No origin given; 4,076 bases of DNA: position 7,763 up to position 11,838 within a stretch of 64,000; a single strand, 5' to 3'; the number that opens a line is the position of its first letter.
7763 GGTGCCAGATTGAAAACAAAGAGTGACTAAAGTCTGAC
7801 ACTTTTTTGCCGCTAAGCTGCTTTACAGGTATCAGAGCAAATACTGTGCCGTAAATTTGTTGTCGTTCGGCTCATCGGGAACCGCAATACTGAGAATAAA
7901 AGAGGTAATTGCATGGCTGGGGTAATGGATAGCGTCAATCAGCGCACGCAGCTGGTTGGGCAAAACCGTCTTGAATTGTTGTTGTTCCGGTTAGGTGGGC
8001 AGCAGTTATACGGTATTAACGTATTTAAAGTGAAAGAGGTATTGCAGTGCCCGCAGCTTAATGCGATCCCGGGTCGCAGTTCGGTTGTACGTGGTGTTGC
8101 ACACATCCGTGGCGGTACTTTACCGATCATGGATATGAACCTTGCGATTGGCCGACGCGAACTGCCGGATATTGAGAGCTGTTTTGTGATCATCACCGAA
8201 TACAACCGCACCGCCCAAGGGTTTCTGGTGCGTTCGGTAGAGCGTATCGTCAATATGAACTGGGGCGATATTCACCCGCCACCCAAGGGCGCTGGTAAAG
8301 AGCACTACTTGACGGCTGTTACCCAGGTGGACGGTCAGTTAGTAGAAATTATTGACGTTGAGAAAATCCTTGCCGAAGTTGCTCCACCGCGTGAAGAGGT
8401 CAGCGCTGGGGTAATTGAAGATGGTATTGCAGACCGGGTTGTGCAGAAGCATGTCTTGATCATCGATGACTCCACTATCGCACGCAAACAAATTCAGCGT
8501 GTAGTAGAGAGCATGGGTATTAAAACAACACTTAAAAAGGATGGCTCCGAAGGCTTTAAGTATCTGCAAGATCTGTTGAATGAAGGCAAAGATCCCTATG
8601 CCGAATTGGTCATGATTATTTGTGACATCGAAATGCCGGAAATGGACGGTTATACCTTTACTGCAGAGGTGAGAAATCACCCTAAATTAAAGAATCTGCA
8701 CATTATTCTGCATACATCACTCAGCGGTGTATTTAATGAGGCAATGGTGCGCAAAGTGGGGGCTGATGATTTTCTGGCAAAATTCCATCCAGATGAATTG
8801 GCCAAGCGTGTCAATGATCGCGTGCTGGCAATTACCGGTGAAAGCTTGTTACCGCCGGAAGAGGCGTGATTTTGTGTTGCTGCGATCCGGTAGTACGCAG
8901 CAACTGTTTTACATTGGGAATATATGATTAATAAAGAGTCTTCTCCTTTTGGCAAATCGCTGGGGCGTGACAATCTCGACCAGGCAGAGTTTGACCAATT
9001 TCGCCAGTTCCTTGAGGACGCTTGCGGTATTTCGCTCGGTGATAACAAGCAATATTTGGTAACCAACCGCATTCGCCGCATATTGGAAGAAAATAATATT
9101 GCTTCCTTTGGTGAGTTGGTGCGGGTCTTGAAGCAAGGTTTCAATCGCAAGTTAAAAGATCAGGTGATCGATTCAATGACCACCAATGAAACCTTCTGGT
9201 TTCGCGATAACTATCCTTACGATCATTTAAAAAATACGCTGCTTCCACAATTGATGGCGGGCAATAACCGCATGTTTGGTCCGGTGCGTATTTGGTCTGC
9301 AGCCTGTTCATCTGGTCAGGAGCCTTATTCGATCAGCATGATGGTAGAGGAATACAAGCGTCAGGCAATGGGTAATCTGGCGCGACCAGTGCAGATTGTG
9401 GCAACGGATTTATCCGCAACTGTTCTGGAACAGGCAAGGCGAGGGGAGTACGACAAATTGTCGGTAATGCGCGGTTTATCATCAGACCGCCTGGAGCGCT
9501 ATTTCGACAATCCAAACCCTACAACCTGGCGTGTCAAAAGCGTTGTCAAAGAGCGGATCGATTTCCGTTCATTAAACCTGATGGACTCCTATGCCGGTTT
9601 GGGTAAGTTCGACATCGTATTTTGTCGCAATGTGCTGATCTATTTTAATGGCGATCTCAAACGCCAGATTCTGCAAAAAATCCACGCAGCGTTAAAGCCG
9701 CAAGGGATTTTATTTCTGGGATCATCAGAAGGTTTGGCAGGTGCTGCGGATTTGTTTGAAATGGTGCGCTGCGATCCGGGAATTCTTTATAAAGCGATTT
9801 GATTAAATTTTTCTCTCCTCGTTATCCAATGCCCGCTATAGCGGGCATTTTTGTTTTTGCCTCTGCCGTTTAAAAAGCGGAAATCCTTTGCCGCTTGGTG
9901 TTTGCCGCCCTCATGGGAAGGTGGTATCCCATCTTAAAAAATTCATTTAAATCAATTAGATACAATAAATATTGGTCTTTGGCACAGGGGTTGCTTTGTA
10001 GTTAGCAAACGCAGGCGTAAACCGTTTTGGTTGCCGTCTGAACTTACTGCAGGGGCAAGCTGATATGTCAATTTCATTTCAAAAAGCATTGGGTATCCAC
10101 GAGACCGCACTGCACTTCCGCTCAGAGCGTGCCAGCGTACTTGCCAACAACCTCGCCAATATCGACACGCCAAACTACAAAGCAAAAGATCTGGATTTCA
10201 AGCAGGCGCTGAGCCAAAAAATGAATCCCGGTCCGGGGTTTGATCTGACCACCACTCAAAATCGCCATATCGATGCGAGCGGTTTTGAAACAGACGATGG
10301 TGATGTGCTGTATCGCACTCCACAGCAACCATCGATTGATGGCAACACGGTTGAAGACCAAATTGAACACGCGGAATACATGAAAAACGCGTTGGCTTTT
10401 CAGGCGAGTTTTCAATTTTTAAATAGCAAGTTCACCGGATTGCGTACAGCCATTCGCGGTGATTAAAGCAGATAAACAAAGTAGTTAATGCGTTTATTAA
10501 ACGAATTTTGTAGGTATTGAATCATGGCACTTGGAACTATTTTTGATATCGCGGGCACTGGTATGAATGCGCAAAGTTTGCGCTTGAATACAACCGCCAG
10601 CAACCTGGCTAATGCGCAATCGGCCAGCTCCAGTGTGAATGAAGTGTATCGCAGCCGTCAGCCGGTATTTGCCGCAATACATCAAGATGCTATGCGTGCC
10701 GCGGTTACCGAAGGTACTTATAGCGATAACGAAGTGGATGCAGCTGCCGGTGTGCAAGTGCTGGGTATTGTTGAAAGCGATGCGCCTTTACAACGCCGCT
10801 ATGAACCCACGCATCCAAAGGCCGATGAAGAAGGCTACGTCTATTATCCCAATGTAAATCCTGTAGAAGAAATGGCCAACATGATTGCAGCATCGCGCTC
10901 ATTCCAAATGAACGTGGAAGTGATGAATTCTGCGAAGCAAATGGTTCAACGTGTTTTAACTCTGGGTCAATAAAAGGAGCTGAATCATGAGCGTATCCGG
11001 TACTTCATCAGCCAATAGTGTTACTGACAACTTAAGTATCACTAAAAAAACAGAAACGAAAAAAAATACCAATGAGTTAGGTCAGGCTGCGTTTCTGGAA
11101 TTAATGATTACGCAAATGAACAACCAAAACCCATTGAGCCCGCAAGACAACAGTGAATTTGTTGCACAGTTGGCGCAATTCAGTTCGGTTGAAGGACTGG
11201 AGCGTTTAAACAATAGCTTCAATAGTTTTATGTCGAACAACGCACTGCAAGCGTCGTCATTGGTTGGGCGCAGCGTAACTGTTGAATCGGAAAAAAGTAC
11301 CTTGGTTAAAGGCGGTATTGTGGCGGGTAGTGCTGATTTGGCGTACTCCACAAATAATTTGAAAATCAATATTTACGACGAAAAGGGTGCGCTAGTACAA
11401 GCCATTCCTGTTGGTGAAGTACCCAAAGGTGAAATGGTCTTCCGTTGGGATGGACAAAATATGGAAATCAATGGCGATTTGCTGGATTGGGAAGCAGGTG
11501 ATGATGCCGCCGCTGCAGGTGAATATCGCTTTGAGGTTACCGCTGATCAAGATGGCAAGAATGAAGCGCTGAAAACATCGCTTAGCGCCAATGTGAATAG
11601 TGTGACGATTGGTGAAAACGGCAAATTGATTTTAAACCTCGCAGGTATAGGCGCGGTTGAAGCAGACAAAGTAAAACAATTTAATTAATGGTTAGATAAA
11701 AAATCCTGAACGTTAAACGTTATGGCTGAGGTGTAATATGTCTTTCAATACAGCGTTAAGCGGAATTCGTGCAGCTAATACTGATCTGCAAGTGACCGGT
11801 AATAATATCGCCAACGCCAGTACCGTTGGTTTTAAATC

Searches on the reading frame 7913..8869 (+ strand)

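Call 56: search_protein_families(library=pfam, proteins=[window:7913-8869:+], max_evalue=0.0001)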
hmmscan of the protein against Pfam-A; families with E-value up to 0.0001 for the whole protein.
window:7913-8869:+ (318 aa): 2 families
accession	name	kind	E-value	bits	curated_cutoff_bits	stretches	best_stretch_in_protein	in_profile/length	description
PF01584.24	CheW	-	7.2e-34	116.8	23.5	1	21-155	1-136/138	CheW-like domain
PF00072.30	Response_reg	-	3e-16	60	30.2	1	181-300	1-110/111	Response regulator receiver domain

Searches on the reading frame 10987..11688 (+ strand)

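Call 56: search_protein_families(library=pfam, proteins=[window:10987-11688:+], max_evalue=0.0001)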
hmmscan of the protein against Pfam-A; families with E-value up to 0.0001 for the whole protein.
window:10987-11688:+ (233 aa): 3 families
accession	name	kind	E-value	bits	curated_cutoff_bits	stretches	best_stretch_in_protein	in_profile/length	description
PF03963.19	FlgD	-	1.2e-22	80.4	27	1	8-79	3-74/75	Flagellar hook capping protein - N-terminal region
PF13861.12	FLgD_tudor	-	6.6e-16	58.7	26.9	1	84-230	1-58/58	FlgD Tudor-like domain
PF13860.13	FlgD_ig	-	2.1e-11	44.1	27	1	111-158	11-58/79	FlgD Ig-like domain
